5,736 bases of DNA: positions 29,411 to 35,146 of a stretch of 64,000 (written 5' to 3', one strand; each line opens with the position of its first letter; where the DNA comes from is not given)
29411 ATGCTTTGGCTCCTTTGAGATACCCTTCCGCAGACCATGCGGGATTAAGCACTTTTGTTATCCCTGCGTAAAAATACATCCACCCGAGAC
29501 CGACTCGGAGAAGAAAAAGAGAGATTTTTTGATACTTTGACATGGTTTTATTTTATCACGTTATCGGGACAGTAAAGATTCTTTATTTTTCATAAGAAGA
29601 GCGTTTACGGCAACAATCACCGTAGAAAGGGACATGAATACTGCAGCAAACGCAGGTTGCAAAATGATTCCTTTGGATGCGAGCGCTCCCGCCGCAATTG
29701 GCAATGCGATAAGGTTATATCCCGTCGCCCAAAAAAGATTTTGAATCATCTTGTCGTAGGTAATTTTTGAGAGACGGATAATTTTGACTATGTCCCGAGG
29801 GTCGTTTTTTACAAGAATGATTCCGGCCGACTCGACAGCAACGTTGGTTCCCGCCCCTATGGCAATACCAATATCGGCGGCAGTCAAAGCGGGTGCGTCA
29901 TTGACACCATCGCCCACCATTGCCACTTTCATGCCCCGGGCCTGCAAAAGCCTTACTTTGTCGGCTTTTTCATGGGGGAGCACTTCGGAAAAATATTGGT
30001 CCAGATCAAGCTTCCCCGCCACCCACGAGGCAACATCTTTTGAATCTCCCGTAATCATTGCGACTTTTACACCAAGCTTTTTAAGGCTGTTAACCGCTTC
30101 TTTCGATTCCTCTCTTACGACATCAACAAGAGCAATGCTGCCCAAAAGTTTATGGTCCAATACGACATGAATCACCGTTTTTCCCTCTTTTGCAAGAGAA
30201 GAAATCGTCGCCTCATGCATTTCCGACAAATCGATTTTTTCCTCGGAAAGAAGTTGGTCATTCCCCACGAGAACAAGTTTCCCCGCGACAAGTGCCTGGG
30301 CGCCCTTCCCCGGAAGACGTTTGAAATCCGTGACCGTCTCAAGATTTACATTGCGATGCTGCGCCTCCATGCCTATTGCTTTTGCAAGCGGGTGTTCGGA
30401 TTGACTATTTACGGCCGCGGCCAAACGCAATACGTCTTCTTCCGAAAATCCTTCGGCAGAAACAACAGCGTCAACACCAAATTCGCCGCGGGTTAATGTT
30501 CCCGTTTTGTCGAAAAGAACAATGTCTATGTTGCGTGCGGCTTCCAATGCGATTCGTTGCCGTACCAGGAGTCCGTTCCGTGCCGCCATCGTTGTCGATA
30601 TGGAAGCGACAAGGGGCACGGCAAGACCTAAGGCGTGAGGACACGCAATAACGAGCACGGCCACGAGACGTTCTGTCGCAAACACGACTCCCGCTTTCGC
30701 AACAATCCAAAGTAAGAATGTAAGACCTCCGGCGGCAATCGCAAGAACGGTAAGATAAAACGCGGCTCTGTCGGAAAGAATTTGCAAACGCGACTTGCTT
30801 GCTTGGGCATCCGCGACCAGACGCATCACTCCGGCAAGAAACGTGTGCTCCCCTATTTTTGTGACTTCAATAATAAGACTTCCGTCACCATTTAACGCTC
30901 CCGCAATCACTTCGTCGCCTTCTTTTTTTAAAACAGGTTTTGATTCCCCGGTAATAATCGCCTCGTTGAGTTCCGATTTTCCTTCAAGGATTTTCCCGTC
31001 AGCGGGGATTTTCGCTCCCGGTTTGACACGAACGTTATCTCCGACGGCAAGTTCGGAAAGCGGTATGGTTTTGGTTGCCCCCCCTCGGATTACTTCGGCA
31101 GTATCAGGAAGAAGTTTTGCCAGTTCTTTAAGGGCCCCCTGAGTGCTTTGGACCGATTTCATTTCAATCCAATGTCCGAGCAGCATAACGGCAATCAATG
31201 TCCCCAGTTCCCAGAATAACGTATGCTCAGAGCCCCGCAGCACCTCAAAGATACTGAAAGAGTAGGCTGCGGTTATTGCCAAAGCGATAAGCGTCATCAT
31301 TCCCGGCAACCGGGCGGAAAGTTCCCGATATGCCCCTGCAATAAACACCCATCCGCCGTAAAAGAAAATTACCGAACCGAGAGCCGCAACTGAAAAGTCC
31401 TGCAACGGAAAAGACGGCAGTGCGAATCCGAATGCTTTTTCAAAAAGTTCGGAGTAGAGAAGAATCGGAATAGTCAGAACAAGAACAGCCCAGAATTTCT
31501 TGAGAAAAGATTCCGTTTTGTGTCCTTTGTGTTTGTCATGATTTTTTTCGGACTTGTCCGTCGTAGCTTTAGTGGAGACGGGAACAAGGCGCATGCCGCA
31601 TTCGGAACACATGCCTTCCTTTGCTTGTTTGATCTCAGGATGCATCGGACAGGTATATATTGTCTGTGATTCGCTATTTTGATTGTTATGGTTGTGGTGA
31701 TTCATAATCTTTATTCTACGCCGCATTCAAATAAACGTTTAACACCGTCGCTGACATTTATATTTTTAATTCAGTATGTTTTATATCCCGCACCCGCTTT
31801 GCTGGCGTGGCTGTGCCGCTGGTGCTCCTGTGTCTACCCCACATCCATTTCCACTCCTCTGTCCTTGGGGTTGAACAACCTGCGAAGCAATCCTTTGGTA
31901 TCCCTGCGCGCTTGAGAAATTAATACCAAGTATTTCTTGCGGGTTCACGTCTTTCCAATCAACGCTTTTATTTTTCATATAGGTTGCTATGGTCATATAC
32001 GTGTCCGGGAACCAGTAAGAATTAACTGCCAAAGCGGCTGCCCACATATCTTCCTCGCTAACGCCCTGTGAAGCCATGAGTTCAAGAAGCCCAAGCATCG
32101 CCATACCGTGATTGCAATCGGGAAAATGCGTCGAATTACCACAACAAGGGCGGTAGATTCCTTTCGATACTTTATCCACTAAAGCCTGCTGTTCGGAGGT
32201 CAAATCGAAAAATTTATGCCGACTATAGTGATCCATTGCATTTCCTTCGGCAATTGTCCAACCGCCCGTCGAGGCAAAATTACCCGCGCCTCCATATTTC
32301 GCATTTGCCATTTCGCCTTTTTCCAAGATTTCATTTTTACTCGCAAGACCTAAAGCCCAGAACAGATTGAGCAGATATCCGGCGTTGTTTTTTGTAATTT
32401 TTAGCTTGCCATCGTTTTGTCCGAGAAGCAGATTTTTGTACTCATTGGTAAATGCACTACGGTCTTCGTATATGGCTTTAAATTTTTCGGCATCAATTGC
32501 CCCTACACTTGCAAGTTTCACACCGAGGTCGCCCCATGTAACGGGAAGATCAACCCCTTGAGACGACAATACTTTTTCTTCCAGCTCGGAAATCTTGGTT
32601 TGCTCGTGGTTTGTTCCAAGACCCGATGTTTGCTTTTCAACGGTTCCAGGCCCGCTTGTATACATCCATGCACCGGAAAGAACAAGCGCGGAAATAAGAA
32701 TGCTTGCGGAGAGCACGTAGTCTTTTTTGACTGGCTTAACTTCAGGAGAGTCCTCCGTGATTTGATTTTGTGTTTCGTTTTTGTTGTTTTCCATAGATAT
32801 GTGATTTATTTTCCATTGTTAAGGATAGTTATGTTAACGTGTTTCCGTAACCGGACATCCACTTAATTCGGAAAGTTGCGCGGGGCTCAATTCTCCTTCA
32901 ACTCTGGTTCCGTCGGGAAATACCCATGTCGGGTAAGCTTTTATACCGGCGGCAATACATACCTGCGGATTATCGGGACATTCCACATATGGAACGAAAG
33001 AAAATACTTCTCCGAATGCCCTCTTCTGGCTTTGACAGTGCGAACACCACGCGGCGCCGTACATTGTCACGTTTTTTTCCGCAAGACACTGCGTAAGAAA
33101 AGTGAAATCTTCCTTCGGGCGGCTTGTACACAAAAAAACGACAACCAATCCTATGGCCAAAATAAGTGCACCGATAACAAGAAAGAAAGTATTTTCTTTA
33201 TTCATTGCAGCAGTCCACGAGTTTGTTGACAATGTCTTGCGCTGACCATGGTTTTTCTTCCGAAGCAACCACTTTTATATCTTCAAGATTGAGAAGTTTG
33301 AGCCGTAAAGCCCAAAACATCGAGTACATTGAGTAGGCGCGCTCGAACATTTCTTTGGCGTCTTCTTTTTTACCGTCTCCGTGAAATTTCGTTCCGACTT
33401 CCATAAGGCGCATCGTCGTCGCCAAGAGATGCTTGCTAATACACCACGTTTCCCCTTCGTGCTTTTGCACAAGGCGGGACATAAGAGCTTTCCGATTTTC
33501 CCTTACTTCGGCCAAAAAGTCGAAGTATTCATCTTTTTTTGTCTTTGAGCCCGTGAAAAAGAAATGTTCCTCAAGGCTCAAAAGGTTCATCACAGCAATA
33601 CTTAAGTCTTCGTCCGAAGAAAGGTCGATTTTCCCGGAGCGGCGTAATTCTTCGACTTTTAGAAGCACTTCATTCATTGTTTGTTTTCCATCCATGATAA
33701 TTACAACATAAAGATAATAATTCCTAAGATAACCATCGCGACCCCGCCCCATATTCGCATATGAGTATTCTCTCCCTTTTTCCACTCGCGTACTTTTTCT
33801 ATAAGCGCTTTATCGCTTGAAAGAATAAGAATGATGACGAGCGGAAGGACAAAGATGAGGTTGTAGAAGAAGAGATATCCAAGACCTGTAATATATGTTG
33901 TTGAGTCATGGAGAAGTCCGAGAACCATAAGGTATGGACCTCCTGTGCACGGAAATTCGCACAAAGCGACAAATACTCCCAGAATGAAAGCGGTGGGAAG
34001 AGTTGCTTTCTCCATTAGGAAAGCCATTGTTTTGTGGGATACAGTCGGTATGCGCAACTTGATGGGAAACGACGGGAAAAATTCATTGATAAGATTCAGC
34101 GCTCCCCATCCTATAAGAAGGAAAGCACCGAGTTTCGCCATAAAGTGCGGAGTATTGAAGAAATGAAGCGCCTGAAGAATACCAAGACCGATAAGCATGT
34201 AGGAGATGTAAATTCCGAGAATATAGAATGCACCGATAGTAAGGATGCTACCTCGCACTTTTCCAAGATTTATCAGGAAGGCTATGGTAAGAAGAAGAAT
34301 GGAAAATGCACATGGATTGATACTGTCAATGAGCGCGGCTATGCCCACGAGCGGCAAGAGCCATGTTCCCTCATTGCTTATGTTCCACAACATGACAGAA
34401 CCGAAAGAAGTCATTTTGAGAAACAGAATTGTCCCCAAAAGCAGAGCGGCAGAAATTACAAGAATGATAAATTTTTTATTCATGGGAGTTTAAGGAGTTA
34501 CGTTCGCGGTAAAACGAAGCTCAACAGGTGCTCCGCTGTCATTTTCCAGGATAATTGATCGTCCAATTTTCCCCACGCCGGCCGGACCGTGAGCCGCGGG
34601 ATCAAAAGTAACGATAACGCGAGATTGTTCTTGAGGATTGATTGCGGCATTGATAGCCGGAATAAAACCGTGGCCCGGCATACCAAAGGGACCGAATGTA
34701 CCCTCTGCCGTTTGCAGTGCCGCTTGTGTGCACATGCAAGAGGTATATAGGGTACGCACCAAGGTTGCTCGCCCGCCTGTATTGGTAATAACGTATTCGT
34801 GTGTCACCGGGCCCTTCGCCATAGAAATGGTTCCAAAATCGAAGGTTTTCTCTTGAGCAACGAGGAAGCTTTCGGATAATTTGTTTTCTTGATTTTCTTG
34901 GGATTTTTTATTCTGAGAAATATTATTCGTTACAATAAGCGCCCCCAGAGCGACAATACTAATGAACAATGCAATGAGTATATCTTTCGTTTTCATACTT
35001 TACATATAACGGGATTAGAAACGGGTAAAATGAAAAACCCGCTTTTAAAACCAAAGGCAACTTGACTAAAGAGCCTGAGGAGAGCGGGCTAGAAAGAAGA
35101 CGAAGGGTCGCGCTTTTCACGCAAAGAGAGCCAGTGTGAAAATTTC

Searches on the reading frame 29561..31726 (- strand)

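Call 53: search_protein_families(library=pfam, proteins=[window:29561-31726:-], max_evalue=0.01)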
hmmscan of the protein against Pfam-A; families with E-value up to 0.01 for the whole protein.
window:29561-31726:- (721 aa): 6 families
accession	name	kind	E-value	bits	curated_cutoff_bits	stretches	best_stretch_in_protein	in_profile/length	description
PF00122.25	E1-E2_ATPase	-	5.2e-53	179.7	28.1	1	204-384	1-181/181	E1-E2 ATPase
PF00702.32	Hydrolase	-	7.4e-34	118.3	26.4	1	400-618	1-191/191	haloacid dehalogenase-like hydrolase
PF19335.5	HMBD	-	2.3e-09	37.5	23.6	1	24-50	2-28/28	Heavy metal binding domain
PF08282.18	Hydrolase_3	-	6.6e-05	23.2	20.9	1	595-643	200-248/255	haloacid dehalogenase-like hydrolase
PF12710.13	HAD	-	0.0017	19.3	27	1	489-614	43-188/189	haloacid dehalogenase-like hydrolase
PF13419.12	HAD_2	-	0.0026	18.3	23.8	1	539-616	82-170/178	Haloacid dehalogenase-like hydrolase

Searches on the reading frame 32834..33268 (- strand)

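Call 53: search_protein_families(library=pfam, proteins=[window:32834-33268:-], max_evalue=0.01)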
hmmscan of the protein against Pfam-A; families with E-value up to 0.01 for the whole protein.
window:32834-33268:- (144 aa): 2 families
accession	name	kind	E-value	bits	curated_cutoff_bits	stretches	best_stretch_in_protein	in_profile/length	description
PF00085.26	Thioredoxin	-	0.00074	19.9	23.5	1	65-123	20-85/103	Thioredoxin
PF13098.12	Thioredoxin_2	-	0.0017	19.1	27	0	103-134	67-102/104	Thioredoxin-like domain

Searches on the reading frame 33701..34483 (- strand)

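Call 53: search_protein_families(library=pfam, proteins=[window:33701-34483:-], max_evalue=0.01)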
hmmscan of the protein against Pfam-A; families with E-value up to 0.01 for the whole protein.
window:33701-34483:- (260 aa): 1 family
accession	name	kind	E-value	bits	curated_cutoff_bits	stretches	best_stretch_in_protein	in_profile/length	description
PF11139.14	SfLAP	-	4.7e-05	23.4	35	1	50-255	5-205/213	Sap, sulfolipid-1-addressing protein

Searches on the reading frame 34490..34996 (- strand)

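Call 53: search_protein_families(library=pfam, proteins=[window:34490-34996:-], max_evalue=0.01)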
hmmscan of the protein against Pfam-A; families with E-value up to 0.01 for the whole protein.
window:34490-34996:- (168 aa): 2 families
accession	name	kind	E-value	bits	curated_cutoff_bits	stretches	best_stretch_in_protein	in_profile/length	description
PF07610.17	DUF1573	-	2e-12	47.4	26.1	1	47-96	3-51/98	Protein of unknown function (DUF1573)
PF22544.2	HYDIN_VesB_CFA65-like_Ig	-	7.7e-06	26.5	25.5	1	49-101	7-58/100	HYDIN/CFA65/VesB-like, Ig-like domain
